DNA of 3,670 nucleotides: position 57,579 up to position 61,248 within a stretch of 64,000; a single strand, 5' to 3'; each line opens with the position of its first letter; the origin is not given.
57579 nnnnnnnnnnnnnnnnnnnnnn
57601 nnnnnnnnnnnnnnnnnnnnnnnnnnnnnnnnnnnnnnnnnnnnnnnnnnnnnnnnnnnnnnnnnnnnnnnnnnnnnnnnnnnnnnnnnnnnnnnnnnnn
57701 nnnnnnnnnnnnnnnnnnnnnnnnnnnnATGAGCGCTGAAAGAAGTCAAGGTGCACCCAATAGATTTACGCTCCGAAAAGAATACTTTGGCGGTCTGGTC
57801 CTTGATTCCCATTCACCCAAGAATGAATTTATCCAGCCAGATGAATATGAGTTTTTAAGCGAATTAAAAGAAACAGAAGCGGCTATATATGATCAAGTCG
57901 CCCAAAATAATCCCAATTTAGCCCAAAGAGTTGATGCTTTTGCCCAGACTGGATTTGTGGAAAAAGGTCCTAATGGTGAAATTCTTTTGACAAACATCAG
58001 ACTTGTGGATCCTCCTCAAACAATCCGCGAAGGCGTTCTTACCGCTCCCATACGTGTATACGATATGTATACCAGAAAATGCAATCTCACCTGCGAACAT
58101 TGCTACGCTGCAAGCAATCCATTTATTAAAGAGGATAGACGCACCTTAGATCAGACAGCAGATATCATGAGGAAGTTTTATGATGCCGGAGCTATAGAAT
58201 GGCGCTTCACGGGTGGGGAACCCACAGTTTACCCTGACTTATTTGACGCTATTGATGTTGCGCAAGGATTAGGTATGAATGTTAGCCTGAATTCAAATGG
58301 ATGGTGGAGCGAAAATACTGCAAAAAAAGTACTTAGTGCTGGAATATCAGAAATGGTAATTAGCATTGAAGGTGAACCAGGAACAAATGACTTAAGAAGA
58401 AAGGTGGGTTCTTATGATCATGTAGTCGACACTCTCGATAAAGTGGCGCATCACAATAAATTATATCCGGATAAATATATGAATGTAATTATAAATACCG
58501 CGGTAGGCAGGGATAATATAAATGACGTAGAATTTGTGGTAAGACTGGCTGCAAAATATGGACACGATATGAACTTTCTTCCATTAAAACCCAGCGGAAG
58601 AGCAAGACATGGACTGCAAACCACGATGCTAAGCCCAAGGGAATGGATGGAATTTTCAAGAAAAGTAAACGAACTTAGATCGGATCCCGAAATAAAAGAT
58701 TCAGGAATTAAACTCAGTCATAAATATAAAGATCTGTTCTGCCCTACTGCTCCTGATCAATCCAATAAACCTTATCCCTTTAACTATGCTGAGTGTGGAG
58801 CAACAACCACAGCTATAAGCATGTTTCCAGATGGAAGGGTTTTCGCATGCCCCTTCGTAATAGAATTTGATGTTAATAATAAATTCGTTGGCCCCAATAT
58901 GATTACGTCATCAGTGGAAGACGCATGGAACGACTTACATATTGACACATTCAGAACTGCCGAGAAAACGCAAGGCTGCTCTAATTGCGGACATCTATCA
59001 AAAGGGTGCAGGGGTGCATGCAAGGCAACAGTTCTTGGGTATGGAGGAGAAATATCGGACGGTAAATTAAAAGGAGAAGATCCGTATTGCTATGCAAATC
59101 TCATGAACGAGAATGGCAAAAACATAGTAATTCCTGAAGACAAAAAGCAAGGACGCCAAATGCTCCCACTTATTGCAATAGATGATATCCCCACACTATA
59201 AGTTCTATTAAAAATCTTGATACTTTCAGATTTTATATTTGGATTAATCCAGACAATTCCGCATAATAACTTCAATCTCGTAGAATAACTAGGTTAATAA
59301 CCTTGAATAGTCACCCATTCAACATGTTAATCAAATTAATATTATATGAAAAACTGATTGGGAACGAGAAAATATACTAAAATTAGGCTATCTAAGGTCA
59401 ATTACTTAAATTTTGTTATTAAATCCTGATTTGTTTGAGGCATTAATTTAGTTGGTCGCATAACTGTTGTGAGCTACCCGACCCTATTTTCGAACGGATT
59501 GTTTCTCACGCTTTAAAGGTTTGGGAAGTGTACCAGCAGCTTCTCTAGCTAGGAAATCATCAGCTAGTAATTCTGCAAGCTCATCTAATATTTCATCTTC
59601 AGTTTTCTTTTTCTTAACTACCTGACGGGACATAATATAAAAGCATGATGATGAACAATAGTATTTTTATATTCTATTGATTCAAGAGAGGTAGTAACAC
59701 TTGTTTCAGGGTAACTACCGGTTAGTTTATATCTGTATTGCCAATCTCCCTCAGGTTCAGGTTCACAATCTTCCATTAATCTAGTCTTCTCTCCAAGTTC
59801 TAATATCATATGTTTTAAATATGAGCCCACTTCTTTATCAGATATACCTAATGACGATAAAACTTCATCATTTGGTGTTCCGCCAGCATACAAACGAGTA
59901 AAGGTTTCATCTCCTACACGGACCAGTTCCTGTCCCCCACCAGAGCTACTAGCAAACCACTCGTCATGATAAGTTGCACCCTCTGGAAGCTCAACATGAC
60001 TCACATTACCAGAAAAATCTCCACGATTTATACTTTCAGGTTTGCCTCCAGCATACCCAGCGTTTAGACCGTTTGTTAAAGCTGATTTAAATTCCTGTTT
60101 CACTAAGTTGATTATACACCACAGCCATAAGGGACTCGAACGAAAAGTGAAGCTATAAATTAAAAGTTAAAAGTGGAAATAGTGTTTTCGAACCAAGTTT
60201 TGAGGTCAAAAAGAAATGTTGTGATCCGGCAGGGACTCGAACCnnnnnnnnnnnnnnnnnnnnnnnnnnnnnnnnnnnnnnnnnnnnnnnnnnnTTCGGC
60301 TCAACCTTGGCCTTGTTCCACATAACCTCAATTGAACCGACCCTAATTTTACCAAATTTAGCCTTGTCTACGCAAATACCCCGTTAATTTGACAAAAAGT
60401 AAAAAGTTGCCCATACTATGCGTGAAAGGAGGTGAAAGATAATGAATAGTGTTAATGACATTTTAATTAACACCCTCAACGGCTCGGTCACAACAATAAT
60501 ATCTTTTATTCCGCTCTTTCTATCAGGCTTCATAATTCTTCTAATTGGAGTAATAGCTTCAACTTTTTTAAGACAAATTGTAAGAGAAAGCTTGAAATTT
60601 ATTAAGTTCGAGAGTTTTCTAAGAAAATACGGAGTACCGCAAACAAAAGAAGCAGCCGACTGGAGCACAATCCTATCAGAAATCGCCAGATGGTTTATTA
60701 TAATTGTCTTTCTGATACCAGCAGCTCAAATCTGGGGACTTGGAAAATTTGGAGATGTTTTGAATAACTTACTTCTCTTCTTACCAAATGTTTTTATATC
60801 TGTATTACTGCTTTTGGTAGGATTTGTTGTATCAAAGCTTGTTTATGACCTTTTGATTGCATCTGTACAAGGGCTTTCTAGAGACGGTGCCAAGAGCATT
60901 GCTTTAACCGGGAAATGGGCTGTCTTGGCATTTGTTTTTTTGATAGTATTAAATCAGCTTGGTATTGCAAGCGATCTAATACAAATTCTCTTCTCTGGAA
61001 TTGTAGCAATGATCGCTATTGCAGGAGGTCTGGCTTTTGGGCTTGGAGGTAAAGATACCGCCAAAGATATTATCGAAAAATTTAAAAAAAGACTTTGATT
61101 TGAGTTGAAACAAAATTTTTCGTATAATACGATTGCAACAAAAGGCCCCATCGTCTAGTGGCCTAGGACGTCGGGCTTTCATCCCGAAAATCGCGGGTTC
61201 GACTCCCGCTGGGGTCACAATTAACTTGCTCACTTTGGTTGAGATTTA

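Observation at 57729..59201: SPASM-domain radical SAM enzyme with a 110-aa N-terminal extension (RRE-like?) and no obvious precursor gene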

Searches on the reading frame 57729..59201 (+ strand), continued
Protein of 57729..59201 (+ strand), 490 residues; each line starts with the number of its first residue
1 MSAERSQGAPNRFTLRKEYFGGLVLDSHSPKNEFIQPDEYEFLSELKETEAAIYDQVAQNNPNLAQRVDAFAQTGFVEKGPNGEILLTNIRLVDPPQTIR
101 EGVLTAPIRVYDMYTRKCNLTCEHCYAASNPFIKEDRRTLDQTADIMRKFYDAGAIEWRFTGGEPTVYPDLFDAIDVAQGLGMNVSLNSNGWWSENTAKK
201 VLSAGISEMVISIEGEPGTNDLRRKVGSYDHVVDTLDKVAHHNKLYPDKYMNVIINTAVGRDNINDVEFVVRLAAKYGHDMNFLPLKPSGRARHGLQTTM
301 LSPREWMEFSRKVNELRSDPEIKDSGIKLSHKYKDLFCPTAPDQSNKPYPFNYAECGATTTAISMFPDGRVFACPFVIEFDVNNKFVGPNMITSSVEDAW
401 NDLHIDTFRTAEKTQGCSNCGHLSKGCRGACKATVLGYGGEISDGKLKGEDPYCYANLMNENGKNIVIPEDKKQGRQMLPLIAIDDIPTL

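Call 63: search_protein_families(library=ncbifam, proteins=[L031:830-2530:-, L010:1525-3285:-, L005:9919-10635:+, L031:5040-5501:+, L019:11438-12376:+, L009:10638-11336:+, L037:4028-4876:-, L037:5905-6510:-], max_evalue=0.001)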
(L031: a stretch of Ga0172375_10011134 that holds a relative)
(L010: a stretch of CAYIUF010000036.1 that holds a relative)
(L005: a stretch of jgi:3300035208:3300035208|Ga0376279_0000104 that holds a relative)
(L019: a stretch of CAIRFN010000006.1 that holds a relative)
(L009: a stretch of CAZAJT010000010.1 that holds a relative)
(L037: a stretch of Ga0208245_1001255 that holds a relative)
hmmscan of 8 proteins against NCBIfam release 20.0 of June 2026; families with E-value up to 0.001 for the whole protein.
L031:830-2530:- (567 aa): 21 families
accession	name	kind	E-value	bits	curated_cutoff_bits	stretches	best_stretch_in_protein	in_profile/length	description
TIGR02504.1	NrdJ_Z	equivalog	4.4e-82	276.5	399.95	2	151-562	154-605/606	adenosylcobalamin-dependent ribonucleoside-diphosphate reductase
NF006417.0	PRK08665.1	equivalog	3e-77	260.6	961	1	26-564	34-574/759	vitamin B12-dependent ribonucleotide reductase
NF005010.0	PRK06406.1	subfamily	2.6e-57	194.6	1125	2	152-391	325-576/771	vitamin B12-dependent ribonucleotide reductase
TIGR02506.1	NrdE_NrdA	equivalog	3.6e-44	151.2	341.05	2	203-549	250-609/616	ribonucleoside-diphosphate reductase subunit alpha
NF006207.0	PRK08332.1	equivalog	1.8e-39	134.9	2400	1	245-564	1241-1563/1684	vitamin B12-dependent ribonucleotide reductase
NF005401.0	PRK06948.1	subfamily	1.3e-33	116.5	906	1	202-560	248-587/604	ribonucleotide reductase-like protein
NF005122.0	PRK06556.1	equivalog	6e-32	110.3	859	1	203-564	324-709/960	vitamin B12-dependent ribonucleotide reductase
NF005991.0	PRK08115.1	equivalog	5.1e-22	77.7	854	1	242-562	475-776/858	vitamin B12-dependent ribonucleotide reductase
NF005736.0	PRK07562.1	equivalog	3.2e-18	64.7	1737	2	499-564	862-924/1222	vitamin B12-dependent ribonucleotide reductase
NF009029.0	PRK12365.1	equivalog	7e-17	60.7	1350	1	256-554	685-992/1046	ribonucleoside-diphosphate reductase subunit alpha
NF006577.0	PRK09102.1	equivalog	5.2e-16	58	620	2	407-555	414-569/604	ribonucleoside-diphosphate reductase subunit alpha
NF005101.0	PRK06539.1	equivalog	1.7e-14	52.8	988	1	256-549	455-754/822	ribonucleoside-diphosphate reductase subunit alpha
NF005483.0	PRK07088.1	equivalog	2.1e-14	52.6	1214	1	272-557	505-753/764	ribonucleoside-diphosphate reductase subunit alpha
NF009028.0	PRK12364.1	equivalog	2.3e-14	52.4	1377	1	278-555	589-829/842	ribonucleoside-diphosphate reductase subunit alpha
NF005544.0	PRK07207.1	equivalog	3.1e-14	51.7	965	1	242-442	584-793/965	ribonucleoside-diphosphate reductase subunit alpha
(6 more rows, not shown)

L010:1525-3285:- (587 aa): 21 families
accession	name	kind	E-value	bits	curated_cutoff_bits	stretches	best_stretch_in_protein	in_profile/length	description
TIGR02504.1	NrdJ_Z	equivalog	2.1e-95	320.6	399.95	2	167-585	157-606/606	adenosylcobalamin-dependent ribonucleoside-diphosphate reductase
NF006417.0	PRK08665.1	equivalog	2.3e-95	320.4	961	2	166-586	171-574/759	vitamin B12-dependent ribonucleotide reductase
NF005010.0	PRK06406.1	subfamily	9.6e-71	239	1125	2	165-391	325-557/771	vitamin B12-dependent ribonucleotide reductase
NF005122.0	PRK06556.1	equivalog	1.6e-50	171.8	859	2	196-462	289-570/960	vitamin B12-dependent ribonucleotide reductase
TIGR02506.1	NrdE_NrdA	equivalog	1.9e-50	171.9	341.05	2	222-571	247-609/616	ribonucleoside-diphosphate reductase subunit alpha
NF006207.0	PRK08332.1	equivalog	2e-49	167.9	2400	2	267-581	1241-1558/1684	vitamin B12-dependent ribonucleotide reductase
NF005401.0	PRK06948.1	subfamily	1.3e-39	136.3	906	2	223-577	247-582/604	ribonucleotide reductase-like protein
NF005736.0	PRK07562.1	equivalog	1.6e-29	102.2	1737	2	196-388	398-596/1222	vitamin B12-dependent ribonucleotide reductase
NF005991.0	PRK08115.1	equivalog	3.5e-28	98.1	854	1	223-586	433-778/858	vitamin B12-dependent ribonucleotide reductase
NF006577.0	PRK09102.1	equivalog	5e-23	81.2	620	2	172-393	173-414/604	ribonucleoside-diphosphate reductase subunit alpha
NF005544.0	PRK07207.1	equivalog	6.8e-20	70.5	965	1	221-463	541-792/965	ribonucleoside-diphosphate reductase subunit alpha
NF005101.0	PRK06539.1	equivalog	6.2e-19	67.5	988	1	275-571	452-754/822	ribonucleoside-diphosphate reductase subunit alpha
NF005483.0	PRK07088.1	equivalog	1.4e-15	56.5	1214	1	279-462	496-662/764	ribonucleoside-diphosphate reductase subunit alpha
NF009029.0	PRK12365.1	equivalog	5.5e-15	54.4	1350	1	274-462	681-874/1046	ribonucleoside-diphosphate reductase subunit alpha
NF009028.0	PRK12364.1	equivalog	1.8e-14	52.7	1377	1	295-461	584-739/842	ribonucleoside-diphosphate reductase subunit alpha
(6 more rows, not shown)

L005:9919-10635:+ (239 aa): 11 families
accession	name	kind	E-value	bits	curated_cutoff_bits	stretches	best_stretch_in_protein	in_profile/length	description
TIGR02075.1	pyrH_bact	equivalog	9.9e-89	296.9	243.9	1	7-239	1-233/233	UMP kinase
TIGR02076.1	pyrH_arch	equivalog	1.8e-23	83.3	158.05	1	10-238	1-221/222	UMP kinase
NF005154.0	PRK06635.1-2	equivalog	3.1e-07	30.1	376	1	143-224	154-239/407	aspartate kinase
TIGR00656.1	asp_kin_monofn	equivalog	7.3e-07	28.5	402.25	1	121-224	129-243/407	aspartate kinase, monofunctional class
TIGR00657.1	asp_kinases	subfamily_domain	1.9e-06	27.3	208.7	1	143-221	194-274/442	aspartate kinase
NF005153.0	PRK06635.1-1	equivalog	1e-05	24.8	585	1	143-221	154-234/421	aspartate kinase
NF005155.0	PRK06635.1-4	equivalog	1.7e-05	24.1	346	1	124-225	125-239/407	aspartate kinase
TIGR01027.1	proB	equivalog_domain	6e-05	22.3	186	0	144-186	146-188/363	glutamate 5-kinase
NF040647.1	IPPK_Arch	equivalog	0.00022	20.6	120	0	150-238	161-259/259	isopentenyl phosphate kinase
NF005656.0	PRK07431.1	equivalog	0.00026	19.7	657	0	143-218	155-232/587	aspartate kinase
NF006068.0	PRK08210.1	equivalog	0.00063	19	474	1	142-223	157-242/405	aspartate kinase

L031:5040-5501:+ (154 aa): 0 families

L019:11438-12376:+ (313 aa): 0 families

L009:10638-11336:+ (233 aa): 27 families (the best 25 are shown)
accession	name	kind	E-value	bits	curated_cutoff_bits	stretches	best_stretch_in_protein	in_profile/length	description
TIGR03992.1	Arch_glmU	subfamily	1.8e-20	73.2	292.1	1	4-229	2-222/393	bifunctional sugar-1-phosphate nucleotidylyltransferase/acetyltransferase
NF045761.1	NAMPUrTaseMurU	equivalog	6.3e-16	58.9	250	1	4-227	2-220/226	N-acetylmuramate alpha-1-phosphate uridylyltransferase MurU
NF041313.1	UDPGP_AglF_Halo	equivalog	2.1e-15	56.8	400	1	4-189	2-184/234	UTP--glucose-1-phosphate uridylyltransferase AglF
TIGR01208.1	rmlA_long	equivalog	1.3e-13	50.6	320.25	1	5-229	2-229/353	glucose-1-phosphate thymidylyltransferase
NF052502.1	man1P_GTase_Rv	exception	1.2e-11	44.1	440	1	4-161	2-158/352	mannose-1-phosphate guanylyltransferase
NF045495.1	AdoCbiPCobY_Meth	equivalog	4.2e-10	39.4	250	1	4-112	2-107/195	adenosylcobinamide-phosphate guanylyltransferase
NF041173.1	Sug_nt_acttase_Thmprot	equivalog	6.5e-10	38.5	600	1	4-228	2-221/405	bifunctional sugar-1-phosphate nucleotidylyltransferase/acetyltransferase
NF049965.1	GlMnHpPGnyltfHddC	equivalog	3.5e-09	36.6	300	1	4-115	2-111/221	D-glycero-D-manno-heptose 1-phosphate guanosyltransferase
TIGR02623.1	G1P_cyt_trans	equivalog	1.2e-08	34.8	300.25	1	4-68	2-65/255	glucose-1-phosphate cytidylyltransferase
NF010934.1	PRK14354.1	equivalog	2.7e-07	29.4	450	1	5-140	2-130/447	bifunctional UDP-N-acetylglucosamine diphosphorylase/glucosamine-1-phosphate N-acetyltransferase GlmU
TIGR01173.1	glmU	equivalog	5.2e-07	28.9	366.85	1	4-134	2-124/452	bifunctional UDP-N-acetylglucosamine diphosphorylase/glucosamine-1-phosphate N-acetyltransferase GlmU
TIGR00454.1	TIGR00454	hypoth_equivalog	9e-07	28.9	174.7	1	4-129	2-119/183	TIGR00454 family protein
NF045697.1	MurNAcPUrMurU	equivalog_domain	1.7e-06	27.7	370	1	6-71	1-65/229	N-acetylmuramate alpha-1-phosphate uridylyltransferase MurU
TIGR02665.1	molyb_mobA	equivalog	2.3e-06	27.8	151.85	1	3-50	1-44/186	molybdenum cofactor guanylyltransferase MobA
NF010932.0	PRK14352.1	equivalog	2.8e-06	26.3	611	1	5-141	9-142/488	bifunctional UDP-N-acetylglucosamine diphosphorylase/glucosamine-1-phosphate N-acetyltransferase GlmU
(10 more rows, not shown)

L037:4028-4876:- (283 aa): 2 families
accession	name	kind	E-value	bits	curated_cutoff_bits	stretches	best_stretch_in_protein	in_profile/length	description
TIGR01484.1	HAD-SF-IIB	subfamily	2.6e-08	34.2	41.8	1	22-226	2-205/221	HAD-IIB family hydrolase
TIGR00099.1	Cof-subfamily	subfamily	1e-06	28.5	137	1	22-64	2-42/256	Cof-type HAD-IIB family hydrolase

L037:5905-6510:- (202 aa): 13 families
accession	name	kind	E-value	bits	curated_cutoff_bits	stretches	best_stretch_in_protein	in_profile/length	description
TIGR01367.1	pyrE_Therm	equivalog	6.5e-30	104.1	150.25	1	16-196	2-182/187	orotate phosphoribosyltransferase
NF002620.0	PRK02277.1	subfamily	4.7e-08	32.9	115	1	48-179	62-200/201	orotate phosphoribosyltransferase-like protein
TIGR00336.1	pyrE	equivalog_domain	5.8e-08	32.7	106.8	1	29-181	12-167/173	orotate phosphoribosyltransferase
TIGR01743.1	purR_Bsub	equivalog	1.5e-07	30.7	258.7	0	41-106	99-162/268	pur operon repressor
NF002636.0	PRK02304.1-5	equivalog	9.4e-07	28.5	125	0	42-100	26-82/176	adenine phosphoribosyltransferase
NF009211.0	PRK12560.1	equivalog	6.7e-06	26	188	1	40-165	23-158/187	adenine phosphoribosyltransferase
NF002633.0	PRK02304.1-2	equivalog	1.6e-05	24.7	224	0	72-160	48-150/172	adenine phosphoribosyltransferase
NF006328.0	PRK08558.1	equivalog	4.6e-05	23.1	184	0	39-99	80-138/238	adenine phosphoribosyltransferase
NF045507.1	transregGfcR_Halo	equivalog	9.1e-05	22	300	1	53-176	77-209/215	transcriptional regulator GfcR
TIGR01090.1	apt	equivalog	0.0001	22.4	185.85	0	47-156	23-144/169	adenine phosphoribosyltransferase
NF002634.0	PRK02304.1-3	equivalog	0.00011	22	170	0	67-156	50-153/182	adenine phosphoribosyltransferase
NF004689.0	PRK06031.1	equivalog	0.00046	19.5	175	0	124-158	157-191/233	phosphoribosyltransferase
NF004034.0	PRK05500.1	equivalog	0.00085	18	656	1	28-154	302-426/478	bifunctional orotidine-5'-phosphate decarboxylase/orotate phosphoribosyltransferase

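Call 64: search_solved_structures(query=L010:1525-3285:-, max_evalue=1e-10, show_alignments=1)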
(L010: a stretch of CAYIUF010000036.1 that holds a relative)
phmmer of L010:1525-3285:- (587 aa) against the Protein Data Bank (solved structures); distinct sequences matched with E-value up to 1e-10: 13.
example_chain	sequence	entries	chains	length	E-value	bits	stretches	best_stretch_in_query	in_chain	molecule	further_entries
1xje_A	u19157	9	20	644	1.9e-47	165.4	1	169-585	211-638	ribonucleotide reductase, B12-dependent | Ribonucleoside-diphosphate reductase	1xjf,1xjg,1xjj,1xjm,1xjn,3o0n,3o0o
1xjk_A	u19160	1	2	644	1.9e-47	165.4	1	169-585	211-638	ribonucleotide reductase, B12-dependent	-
7b9q_A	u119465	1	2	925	2.4e-21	79.3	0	196-384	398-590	Vitamin B12-dependent ribonucleotide reductase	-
7b9p_A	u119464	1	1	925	2.4e-21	79.3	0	196-384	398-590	Vitamin B12-dependent ribonucleotide reductase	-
6l3r_A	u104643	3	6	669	2.2e-20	76.1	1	226-545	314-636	Ribonucleoside-diphosphate reductase large subunit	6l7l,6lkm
2wgh_A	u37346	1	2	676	2.2e-20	76.1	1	226-546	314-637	RIBONUCLEOSIDE-DIPHOSPHATE REDUCTASE LARGE SUBUNIT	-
3hnc_A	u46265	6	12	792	3.4e-20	75.4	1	226-546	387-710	Ribonucleoside-diphosphate reductase large subunit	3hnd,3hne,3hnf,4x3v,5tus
5d1y_A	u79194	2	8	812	3.8e-20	75.3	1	226-546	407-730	Ribonucleoside-diphosphate reductase large subunit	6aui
7agj_A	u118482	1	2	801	4.1e-13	52.1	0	278-463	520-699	Ribonucleoside-diphosphate reductase subunit alpha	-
3tb9_A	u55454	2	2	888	4.8e-13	51.8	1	229-522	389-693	Ribonucleoside-diphosphate reductase large chain 1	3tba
3s8a_A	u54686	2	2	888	4.8e-13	51.8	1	229-522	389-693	Ribonucleoside-diphosphate reductase large chain 1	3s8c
1zyz_A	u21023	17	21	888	4.8e-13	51.8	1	229-522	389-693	Ribonucleoside-diphosphate reductase large chain 1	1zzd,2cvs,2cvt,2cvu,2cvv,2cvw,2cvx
5im3_A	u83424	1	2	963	1.8e-12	49.9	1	230-463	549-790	Ribonucleoside-diphosphate reductase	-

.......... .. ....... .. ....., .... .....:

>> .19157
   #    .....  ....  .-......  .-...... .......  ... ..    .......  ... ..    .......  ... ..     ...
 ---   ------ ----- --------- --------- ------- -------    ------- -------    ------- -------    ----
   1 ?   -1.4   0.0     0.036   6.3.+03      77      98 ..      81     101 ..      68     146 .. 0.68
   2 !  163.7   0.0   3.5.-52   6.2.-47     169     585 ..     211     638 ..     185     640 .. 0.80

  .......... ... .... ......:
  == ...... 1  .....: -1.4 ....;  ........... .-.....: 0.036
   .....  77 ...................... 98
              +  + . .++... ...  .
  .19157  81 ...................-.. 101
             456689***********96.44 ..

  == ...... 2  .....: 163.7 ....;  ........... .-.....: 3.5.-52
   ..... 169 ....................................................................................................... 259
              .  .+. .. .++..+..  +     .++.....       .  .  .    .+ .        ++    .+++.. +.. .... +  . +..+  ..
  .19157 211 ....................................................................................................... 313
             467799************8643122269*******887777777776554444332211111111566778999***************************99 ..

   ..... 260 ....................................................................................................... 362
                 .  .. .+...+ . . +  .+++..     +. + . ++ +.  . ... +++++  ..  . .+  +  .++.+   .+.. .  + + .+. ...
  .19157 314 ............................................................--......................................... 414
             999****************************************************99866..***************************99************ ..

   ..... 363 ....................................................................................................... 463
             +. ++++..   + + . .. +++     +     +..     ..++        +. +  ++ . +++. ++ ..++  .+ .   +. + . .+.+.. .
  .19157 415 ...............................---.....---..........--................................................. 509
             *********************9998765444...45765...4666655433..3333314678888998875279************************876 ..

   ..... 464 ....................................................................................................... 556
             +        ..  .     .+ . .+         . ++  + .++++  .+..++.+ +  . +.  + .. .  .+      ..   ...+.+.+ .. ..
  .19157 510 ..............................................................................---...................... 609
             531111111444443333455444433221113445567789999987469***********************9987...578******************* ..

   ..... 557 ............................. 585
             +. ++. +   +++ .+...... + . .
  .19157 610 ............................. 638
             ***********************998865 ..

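Call 72: find_related_loci(query=A2, collection=viral_contigs, flank=8000)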
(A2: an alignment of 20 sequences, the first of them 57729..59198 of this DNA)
Query A2 (490 aa) in viral_contigs; peptide patterns used: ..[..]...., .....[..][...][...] (x = any residue, [..] = any of these).
43 stretches matched a pattern, but none encodes a relative of the query by tblastn (E <= 1e-3).

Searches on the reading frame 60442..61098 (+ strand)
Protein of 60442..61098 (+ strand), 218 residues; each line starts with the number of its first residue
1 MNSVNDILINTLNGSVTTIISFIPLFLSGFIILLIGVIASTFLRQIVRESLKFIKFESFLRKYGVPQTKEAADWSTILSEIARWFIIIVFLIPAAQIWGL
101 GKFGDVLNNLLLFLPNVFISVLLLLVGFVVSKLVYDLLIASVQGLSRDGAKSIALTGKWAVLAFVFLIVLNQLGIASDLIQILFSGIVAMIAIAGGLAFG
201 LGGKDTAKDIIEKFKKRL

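Call 3: search_protein_families(library=pfam, proteins=[window:60442-61098:+], max_evalue=0.01)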
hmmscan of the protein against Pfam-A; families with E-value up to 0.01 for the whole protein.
window:60442-61098:+ (218 aa): 1 family
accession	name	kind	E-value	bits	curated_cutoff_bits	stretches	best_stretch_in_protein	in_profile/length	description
PF05552.17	MS_channel_1st_1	-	7.1e-12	45.5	22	2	12-57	3-48/50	Mechanosensitive ion channel, conserved TM helix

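Call 4: search_protein_families(library=ncbifam, proteins=[window:60442-61098:+], max_evalue=0.01)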
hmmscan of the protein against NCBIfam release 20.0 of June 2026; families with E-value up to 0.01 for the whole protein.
window:60442-61098:+ (218 aa): 1 family
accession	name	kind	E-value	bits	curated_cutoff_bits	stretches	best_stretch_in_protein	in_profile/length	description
NF033912.1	msc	subfamily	9.9e-21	74.3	100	2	12-146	77-215/365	mechanosensitive ion channel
